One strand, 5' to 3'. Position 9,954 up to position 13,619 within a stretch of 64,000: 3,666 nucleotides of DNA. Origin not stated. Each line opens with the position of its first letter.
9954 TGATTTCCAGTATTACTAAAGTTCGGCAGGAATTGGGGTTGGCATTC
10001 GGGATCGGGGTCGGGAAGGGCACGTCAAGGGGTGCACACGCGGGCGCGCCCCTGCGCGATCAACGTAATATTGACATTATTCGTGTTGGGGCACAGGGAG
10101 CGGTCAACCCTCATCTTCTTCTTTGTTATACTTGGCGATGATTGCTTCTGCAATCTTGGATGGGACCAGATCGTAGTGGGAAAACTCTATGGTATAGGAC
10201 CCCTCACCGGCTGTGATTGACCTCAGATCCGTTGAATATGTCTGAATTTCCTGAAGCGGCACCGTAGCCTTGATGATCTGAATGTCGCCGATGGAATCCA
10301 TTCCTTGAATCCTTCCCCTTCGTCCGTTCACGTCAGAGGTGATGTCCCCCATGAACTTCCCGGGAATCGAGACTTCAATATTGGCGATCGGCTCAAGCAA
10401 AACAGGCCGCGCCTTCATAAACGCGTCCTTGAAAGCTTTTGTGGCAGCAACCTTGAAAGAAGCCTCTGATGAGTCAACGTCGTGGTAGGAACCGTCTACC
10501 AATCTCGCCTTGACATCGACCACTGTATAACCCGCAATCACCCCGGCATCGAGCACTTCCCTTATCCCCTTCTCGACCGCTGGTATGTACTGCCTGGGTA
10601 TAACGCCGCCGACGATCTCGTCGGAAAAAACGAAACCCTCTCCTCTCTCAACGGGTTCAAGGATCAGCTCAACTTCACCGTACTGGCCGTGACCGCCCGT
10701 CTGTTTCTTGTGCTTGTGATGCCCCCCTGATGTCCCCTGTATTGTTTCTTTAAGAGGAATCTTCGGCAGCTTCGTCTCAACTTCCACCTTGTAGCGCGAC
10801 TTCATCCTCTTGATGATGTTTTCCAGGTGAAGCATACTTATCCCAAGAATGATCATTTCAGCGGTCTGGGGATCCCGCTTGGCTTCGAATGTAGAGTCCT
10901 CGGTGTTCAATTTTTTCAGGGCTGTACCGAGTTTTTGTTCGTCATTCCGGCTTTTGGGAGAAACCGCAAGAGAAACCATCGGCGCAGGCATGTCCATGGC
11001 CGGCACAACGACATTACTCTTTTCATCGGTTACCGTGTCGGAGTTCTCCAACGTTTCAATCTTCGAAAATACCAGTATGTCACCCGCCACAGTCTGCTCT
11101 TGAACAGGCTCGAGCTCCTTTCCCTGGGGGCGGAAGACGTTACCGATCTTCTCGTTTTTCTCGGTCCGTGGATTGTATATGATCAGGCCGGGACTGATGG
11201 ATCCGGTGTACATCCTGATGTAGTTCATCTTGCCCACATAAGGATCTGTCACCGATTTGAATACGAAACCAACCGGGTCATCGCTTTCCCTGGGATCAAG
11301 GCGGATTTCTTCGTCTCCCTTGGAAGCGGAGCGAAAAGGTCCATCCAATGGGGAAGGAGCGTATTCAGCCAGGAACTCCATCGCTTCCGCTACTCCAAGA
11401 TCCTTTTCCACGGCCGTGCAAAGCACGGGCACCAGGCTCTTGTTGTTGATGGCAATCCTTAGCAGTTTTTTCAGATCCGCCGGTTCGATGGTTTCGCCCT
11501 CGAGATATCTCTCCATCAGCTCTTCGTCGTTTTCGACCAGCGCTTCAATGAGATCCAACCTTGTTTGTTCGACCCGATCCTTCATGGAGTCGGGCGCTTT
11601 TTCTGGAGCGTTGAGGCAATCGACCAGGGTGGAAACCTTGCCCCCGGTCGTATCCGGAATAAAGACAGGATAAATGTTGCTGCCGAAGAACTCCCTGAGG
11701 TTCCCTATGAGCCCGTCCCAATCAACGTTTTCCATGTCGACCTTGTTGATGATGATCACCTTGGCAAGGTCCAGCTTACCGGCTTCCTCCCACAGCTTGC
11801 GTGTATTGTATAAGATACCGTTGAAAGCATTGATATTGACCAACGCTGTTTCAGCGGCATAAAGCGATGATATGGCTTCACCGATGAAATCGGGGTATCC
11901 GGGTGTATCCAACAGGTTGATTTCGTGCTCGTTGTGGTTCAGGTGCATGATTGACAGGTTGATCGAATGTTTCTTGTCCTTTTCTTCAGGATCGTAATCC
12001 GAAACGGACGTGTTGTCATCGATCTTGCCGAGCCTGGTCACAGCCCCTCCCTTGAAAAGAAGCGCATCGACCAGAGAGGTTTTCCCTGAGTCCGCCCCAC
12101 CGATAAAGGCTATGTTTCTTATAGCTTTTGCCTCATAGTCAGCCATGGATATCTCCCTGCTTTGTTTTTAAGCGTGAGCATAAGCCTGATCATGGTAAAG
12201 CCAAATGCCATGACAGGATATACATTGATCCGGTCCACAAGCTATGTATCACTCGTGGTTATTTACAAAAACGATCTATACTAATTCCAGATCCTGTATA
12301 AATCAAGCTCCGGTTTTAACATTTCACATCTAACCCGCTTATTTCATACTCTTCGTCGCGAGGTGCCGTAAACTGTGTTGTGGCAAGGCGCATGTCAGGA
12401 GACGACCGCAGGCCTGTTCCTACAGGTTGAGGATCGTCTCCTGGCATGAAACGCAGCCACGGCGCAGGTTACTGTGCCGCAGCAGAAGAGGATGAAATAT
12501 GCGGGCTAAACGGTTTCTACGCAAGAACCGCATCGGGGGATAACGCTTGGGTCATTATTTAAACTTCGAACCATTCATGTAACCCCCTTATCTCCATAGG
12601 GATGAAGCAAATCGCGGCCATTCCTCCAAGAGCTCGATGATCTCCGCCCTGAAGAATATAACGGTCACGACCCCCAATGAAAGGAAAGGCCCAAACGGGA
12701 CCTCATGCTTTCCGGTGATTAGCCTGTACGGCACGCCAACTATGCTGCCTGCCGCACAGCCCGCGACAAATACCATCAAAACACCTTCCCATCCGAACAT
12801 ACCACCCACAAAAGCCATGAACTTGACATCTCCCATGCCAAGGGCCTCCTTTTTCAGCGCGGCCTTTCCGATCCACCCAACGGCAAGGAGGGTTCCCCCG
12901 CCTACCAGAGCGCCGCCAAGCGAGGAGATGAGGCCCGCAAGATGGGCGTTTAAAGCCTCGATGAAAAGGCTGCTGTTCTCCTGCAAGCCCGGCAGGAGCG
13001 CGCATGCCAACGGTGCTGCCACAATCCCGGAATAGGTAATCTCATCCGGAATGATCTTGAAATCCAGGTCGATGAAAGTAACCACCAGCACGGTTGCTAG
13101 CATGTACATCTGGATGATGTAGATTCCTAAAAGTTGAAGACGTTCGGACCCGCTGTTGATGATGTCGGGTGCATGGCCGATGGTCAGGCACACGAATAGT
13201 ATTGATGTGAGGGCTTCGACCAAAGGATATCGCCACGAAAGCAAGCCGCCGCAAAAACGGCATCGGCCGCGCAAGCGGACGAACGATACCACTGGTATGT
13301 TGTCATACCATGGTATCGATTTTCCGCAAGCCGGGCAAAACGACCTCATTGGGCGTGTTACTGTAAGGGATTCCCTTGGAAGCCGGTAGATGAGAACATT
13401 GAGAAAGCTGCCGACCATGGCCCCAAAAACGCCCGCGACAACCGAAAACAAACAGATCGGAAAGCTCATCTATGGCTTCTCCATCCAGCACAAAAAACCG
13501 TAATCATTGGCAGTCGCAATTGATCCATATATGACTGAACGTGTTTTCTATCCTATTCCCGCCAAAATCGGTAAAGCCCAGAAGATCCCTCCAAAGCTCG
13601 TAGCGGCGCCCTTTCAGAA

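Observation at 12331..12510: Family-A MITE-like palindromic repeat present at 7 or more loci in 64 kb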

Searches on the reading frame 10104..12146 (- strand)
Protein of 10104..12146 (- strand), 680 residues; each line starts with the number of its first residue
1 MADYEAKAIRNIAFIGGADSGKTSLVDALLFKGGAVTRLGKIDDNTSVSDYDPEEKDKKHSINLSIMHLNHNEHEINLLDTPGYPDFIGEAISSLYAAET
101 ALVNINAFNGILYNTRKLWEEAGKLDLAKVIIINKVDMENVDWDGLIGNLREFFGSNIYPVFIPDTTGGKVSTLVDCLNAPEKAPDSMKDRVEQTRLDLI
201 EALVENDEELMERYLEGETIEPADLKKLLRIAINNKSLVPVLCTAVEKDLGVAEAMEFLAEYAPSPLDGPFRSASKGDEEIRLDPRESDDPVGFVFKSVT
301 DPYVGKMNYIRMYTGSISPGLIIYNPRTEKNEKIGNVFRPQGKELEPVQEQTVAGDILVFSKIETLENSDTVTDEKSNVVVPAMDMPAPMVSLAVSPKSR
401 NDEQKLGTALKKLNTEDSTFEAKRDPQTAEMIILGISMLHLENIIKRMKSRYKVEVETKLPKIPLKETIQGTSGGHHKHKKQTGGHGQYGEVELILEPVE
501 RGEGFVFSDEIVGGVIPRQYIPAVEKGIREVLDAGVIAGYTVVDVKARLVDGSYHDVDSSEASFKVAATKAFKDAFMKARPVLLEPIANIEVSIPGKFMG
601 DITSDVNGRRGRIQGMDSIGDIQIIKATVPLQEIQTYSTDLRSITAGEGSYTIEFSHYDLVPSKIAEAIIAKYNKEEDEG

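Call 14: search_protein_families(library=pfam, proteins=[window:10104-12146:-])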
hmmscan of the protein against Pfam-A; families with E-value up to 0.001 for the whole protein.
window:10104-12146:- (680 aa): 7 families
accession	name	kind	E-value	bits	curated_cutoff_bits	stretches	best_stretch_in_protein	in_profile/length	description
PF03764.24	EFG_IV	-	1.3e-42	144.8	24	1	461-579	1-120/121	Elongation factor G, domain IV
PF00009.33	GTP_EFTU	-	2.1e-32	112.6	26.5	1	7-265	1-188/188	Elongation factor Tu GTP binding domain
PF00679.30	EFG_C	-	2.4e-28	98.4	27.9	1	582-667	1-87/89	Elongation factor G C-terminus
PF14492.12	EFG_III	-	1.2e-23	83.4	27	1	386-459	1-74/75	Elongation Factor G, domain III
PF22042.2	EF-G_D2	-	4.6e-07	30.3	27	1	293-374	4-83/84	Elongation factor G domain 2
PF03144.31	GTP_EFTU_D2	-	1.3e-05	26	30.3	1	305-373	1-73/73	Elongation factor Tu domain 2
PF01926.29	MMR_HSR1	-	0.00089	19.8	21.9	0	12-122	2-100/113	50S ribosome-binding GTPase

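Call 23: find_homologous_proteins(query=window:10104-12146:-, max_evalue=1e-100)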
Query window:10104-12146:- (680 aa): 7854 proteins with E <= 1e-100 among 8000 candidates; the best 120 are listed.
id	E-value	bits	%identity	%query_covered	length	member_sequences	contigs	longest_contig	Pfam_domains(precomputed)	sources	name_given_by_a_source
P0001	0.0e+0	1509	100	100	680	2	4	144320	PF00679.31,PF14492.13,PF00009.34,PF03764.25,PF03144.32,PF22042.3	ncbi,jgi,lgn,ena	-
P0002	0.0e+0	1195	77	100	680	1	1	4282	PF00679.31,PF14492.13,PF00009.34,PF03764.25,PF03144.32,PF22042.3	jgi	jgi:elongation factor G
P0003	0.0e+0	1178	75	100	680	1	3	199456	PF00679.31,PF14492.13,PF00009.34,PF03764.25,PF03144.32,PF22042.3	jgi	-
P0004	0.0e+0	1168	74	100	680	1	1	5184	PF00679.31,PF14492.13,PF00009.34,PF03764.25,PF16658.12,PF03144.32,PF22042.3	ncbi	-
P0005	0.0e+0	1161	74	100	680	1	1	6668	PF00679.31,PF14492.13,PF00009.34,PF03764.25,PF03144.32,PF22042.3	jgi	jgi:elongation factor G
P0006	0.0e+0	1160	74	100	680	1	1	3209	PF00679.31,PF14492.13,PF00009.34,PF03764.25,PF03144.32,PF22042.3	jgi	jgi:elongation factor G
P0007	0.0e+0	1157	73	100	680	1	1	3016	PF00679.31,PF14492.13,PF00009.34,PF03764.25,PF03144.32,PF22042.3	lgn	-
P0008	0.0e+0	1120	71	100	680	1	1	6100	PF00679.31,PF14492.13,PF00009.34,PF03764.25,PF22042.3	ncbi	ncbi:MAG: elongation factor G [Planctomycetota bacterium]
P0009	0.0e+0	1113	70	100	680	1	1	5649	PF00679.31,PF14492.13,PF00009.34,PF03764.25,PF22042.3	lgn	-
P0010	0.0e+0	1104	71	100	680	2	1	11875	PF01926.30,PF00679.31,PF14492.13,PF00009.34,PF03764.25,PF22042.3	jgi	jgi:elongation factor G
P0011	0.0e+0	1058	68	100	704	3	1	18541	PF00679.31,PF14492.13,PF00009.34,PF03764.25,PF03144.32,PF22042.3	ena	-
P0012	0.0e+0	1050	67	100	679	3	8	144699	PF00679.31,PF14492.13,PF00009.34,PF03764.25,PF03144.32,PF22042.3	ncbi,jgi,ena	-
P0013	0.0e+0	1043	66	100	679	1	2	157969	PF00679.31,PF14492.13,PF00009.34,PF03764.25,PF22042.3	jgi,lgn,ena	-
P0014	0.0e+0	1021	65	100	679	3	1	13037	PF00679.31,PF14492.13,PF00009.34,PF03764.25,PF22042.3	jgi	-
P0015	0.0e+0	1015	64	100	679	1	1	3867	PF00679.31,PF14492.13,PF00009.34,PF03764.25,PF03144.32,PF22042.3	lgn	-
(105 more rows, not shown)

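Call 24: find_encoding_contigs(protein=P0001, flank=10000, max_places=10)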
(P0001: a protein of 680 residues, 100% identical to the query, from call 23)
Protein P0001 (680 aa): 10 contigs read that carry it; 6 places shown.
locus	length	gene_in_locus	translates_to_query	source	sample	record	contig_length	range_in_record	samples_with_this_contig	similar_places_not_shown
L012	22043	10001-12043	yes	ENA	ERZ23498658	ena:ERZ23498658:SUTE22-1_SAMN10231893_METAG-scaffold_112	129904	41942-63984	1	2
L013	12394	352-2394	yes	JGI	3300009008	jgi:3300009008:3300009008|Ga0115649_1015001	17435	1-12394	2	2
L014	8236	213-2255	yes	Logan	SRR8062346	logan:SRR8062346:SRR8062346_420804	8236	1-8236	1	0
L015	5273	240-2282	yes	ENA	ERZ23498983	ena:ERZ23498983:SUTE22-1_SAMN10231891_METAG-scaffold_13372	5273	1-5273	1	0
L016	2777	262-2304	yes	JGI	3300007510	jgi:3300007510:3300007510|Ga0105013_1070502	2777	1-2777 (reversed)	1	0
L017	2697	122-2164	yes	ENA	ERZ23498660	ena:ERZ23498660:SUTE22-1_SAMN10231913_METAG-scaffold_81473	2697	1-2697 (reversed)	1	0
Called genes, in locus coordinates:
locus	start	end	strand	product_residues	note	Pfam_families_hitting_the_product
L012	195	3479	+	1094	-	-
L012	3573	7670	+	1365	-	-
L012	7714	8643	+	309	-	-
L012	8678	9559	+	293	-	PF06750:A24_N_bact, PF01478:Peptidase_A24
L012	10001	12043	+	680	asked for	PF00009:GTP_EFTU, PF22042:EF-G_D2 (weak), PF03144:GTP_EFTU_D2 (faint), PF14492:EFG_III, PF03764:EFG_IV, PF00679:EFG_C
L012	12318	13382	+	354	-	PF00437:T2SSE, PF13401:AAA_22 (weak)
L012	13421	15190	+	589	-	PF05157:MshEN, PF00437:T2SSE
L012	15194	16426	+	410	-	PF28597:T2SSF_N, PF00482:T2SSF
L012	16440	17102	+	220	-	-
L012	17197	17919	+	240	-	PF07963:N_methyl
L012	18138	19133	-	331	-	PF13646:HEAT_2 (weak)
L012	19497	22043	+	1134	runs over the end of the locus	-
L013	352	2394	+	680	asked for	PF00009:GTP_EFTU, PF22042:EF-G_D2 (weak), PF03144:GTP_EFTU_D2 (faint), PF14492:EFG_III, PF03764:EFG_IV, PF00679:EFG_C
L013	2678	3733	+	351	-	PF00437:T2SSE, PF13401:AAA_22 (weak)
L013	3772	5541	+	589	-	PF05157:MshEN, PF00437:T2SSE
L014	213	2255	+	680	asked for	PF00009:GTP_EFTU, PF22042:EF-G_D2 (weak), PF03144:GTP_EFTU_D2 (faint), PF14492:EFG_III, PF03764:EFG_IV, PF00679:EFG_C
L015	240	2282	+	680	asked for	PF00009:GTP_EFTU, PF22042:EF-G_D2 (weak), PF03144:GTP_EFTU_D2 (faint), PF14492:EFG_III, PF03764:EFG_IV, PF00679:EFG_C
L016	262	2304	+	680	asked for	PF00009:GTP_EFTU, PF22042:EF-G_D2 (weak), PF03144:GTP_EFTU_D2 (faint), PF14492:EFG_III, PF03764:EFG_IV, PF00679:EFG_C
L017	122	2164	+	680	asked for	PF00009:GTP_EFTU, PF22042:EF-G_D2 (weak), PF03144:GTP_EFTU_D2 (faint), PF14492:EFG_III, PF03764:EFG_IV, PF00679:EFG_C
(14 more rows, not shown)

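Call 25: find_encoding_contigs(protein=P0003, flank=10000, max_places=4)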
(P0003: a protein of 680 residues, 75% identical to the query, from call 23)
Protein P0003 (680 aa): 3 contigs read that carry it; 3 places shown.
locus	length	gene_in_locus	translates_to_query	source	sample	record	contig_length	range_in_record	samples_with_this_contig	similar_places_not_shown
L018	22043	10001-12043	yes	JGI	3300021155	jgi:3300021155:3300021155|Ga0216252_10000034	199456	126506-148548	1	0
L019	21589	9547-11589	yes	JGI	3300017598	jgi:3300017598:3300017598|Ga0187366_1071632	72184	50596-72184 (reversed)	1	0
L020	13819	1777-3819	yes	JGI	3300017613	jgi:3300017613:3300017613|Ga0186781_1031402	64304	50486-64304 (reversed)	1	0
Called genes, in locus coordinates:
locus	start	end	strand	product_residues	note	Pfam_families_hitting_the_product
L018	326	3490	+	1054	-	-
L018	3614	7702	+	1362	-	-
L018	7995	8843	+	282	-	-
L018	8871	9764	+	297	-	PF06750:A24_N_bact, PF01478:Peptidase_A24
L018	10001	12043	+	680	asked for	PF00009:GTP_EFTU, PF22042:EF-G_D2 (weak), PF03144:GTP_EFTU_D2 (faint), PF14492:EFG_III, PF03764:EFG_IV, PF00679:EFG_C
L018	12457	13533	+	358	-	PF00437:T2SSE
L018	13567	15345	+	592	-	PF05157:MshEN, PF00437:T2SSE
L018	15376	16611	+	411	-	PF28597:T2SSF_N, PF00482:T2SSF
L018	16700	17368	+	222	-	-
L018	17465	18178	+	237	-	PF07963:N_methyl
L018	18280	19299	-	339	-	PF13646:HEAT_2 (faint)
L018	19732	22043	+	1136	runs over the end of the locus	-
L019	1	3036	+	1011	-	?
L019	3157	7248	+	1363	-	-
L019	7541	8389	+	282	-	-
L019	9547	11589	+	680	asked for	PF00009:GTP_EFTU, PF22042:EF-G_D2 (weak), PF03144:GTP_EFTU_D2 (faint), PF14492:EFG_III, PF03764:EFG_IV, PF00679:EFG_C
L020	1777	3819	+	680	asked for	PF00009:GTP_EFTU, PF22042:EF-G_D2 (weak), PF03144:GTP_EFTU_D2 (faint), PF14492:EFG_III, PF03764:EFG_IV, PF00679:EFG_C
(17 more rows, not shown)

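Call 60: find_encoding_contigs(protein=P0012, flank=10000, max_places=3)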
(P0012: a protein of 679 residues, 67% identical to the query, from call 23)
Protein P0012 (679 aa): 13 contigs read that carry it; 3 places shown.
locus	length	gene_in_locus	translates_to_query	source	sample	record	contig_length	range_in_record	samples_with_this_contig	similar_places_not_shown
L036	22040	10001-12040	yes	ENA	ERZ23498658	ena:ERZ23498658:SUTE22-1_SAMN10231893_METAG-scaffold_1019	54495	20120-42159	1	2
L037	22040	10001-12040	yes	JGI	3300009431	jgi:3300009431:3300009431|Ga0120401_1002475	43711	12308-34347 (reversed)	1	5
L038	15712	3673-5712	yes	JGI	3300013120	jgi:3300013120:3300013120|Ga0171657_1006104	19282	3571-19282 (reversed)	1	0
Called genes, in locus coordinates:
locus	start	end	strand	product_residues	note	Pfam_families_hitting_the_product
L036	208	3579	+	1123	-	-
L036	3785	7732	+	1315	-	-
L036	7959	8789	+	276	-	PF13205:Big_5 (faint)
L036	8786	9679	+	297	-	PF06750:A24_N_bact, PF01478:Peptidase_A24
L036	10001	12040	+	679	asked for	PF00009:GTP_EFTU, PF22042:EF-G_D2, PF03144:GTP_EFTU_D2, PF14492:EFG_III, PF03764:EFG_IV, PF00679:EFG_C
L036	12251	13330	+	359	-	PF00437:T2SSE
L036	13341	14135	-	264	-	PF01026:TatD_DNase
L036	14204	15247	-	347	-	-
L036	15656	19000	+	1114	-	-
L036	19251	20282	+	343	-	PF01368:DHH, PF02272:DHHA1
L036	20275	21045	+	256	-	PF00149:Metallophos, PF12850:Metallophos_2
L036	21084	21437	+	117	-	PF03091:CutA1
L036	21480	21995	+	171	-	PF02810:SEC-C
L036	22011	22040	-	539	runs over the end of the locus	PF13541:ChlI, PF01078:Mg_chelatase, PF07728:AAA_5, PF00493:MCM, PF13335:Mg_chelatase_C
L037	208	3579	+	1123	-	-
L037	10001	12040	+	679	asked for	PF00009:GTP_EFTU, PF22042:EF-G_D2, PF03144:GTP_EFTU_D2, PF14492:EFG_III, PF03764:EFG_IV, PF00679:EFG_C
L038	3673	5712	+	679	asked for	PF00009:GTP_EFTU, PF22042:EF-G_D2, PF03144:GTP_EFTU_D2, PF14492:EFG_III, PF03764:EFG_IV, PF00679:EFG_C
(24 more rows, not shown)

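Call 75: list_cluster_members(proteins=[P0001, P0129, P0121])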
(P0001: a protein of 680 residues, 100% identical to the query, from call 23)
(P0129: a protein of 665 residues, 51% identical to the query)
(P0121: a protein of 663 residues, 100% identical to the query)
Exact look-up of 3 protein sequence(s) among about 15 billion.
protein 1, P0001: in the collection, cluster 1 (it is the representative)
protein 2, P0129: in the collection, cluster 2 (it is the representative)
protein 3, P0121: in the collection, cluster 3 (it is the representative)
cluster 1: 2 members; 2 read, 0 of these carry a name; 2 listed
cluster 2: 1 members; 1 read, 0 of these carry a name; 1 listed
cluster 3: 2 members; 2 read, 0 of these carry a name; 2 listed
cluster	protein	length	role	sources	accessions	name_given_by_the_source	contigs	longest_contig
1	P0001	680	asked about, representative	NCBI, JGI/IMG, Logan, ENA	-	-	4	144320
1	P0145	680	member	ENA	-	-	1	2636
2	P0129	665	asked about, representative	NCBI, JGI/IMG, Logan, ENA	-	-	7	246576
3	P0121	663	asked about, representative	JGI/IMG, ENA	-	-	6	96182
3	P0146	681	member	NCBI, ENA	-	-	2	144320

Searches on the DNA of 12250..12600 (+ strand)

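Call 42: search_rna_families(source=window, start=12250, end=12600, threshold=evalue, max_evalue=10)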
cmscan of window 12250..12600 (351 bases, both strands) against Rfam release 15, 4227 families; matches with E-value up to 10: 2.
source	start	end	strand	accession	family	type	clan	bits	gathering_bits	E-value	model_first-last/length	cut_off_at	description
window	12381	12459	+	RF03219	mir-602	Gene; miRNA;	-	15.9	90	3.7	1-85/85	no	mir-602 microRNA precursor family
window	12390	12448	+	RF04017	mir-4864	Gene; miRNA;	-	15.3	100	3.1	1-81/81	no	mir-4864 microRNA precursor family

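Call 58: search_dna_similar(query=window:12334-12505:+, collection=plasmids, mode=distant, max_evalue=0.01, max_rows=10)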
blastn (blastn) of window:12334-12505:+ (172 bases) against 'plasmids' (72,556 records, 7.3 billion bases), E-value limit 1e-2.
No match.

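Call 59: search_dna_similar(query=window:12334-12505:+, collection=phages, mode=distant, max_evalue=0.01, max_rows=10)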
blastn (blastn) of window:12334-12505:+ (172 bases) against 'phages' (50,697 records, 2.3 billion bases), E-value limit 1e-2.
No match.

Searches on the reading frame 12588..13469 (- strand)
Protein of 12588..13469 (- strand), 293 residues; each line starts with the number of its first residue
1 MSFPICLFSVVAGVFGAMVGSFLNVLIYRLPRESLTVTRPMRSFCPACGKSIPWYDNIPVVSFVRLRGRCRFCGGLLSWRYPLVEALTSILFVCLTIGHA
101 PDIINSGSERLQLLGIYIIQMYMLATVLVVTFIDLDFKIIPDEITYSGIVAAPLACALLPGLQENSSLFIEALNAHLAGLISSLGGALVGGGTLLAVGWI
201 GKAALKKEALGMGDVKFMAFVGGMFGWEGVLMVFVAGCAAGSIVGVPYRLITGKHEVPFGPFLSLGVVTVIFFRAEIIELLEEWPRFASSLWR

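Call 14: search_protein_families(library=pfam, proteins=[window:12588-13469:-])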
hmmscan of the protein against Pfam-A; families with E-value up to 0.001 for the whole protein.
window:12588-13469:- (293 aa): 2 families
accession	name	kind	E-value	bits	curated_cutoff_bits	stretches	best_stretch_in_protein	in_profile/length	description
PF06750.18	A24_N_bact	-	8.4e-31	106.3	23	1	14-96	1-81/84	Bacterial Peptidase A24 N-terminal domain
PF01478.23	Peptidase_A24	-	5.1e-13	49.8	26.5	1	123-246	3-104/104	Type IV leader peptidase family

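Call 15: find_encoding_contigs(protein=window:12588-13469:-, flank=10000, max_places=10)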
Protein window:12588-13469:- (293 aa): 4 contigs read that carry it; 2 places shown.
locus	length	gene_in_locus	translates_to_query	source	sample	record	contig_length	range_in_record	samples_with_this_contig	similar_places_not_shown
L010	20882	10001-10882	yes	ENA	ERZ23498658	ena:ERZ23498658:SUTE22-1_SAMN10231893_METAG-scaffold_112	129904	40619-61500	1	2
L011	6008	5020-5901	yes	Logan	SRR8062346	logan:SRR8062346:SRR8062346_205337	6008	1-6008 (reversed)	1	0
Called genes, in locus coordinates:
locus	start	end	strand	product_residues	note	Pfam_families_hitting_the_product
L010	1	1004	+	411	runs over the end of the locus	PF10396:TrmE_N (weak), PF00350:Dynamin_N (faint), PF01926:MMR_HSR1, PF02421:FeoB_N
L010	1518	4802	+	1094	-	-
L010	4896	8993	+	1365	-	-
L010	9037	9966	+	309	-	-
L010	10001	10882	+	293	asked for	PF06750:A24_N_bact, PF01478:Peptidase_A24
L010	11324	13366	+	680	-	PF00009:GTP_EFTU, PF22042:EF-G_D2 (weak), PF03144:GTP_EFTU_D2 (faint), PF14492:EFG_III, PF03764:EFG_IV, PF00679:EFG_C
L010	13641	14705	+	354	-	PF00437:T2SSE, PF13401:AAA_22 (weak)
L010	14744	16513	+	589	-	PF05157:MshEN, PF00437:T2SSE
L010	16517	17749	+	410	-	PF28597:T2SSF_N, PF00482:T2SSF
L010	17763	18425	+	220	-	-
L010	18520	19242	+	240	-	PF07963:N_methyl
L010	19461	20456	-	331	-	PF13646:HEAT_2 (weak)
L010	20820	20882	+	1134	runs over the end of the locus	-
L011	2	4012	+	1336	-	?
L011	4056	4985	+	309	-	-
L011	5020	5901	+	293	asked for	PF06750:A24_N_bact, PF01478:Peptidase_A24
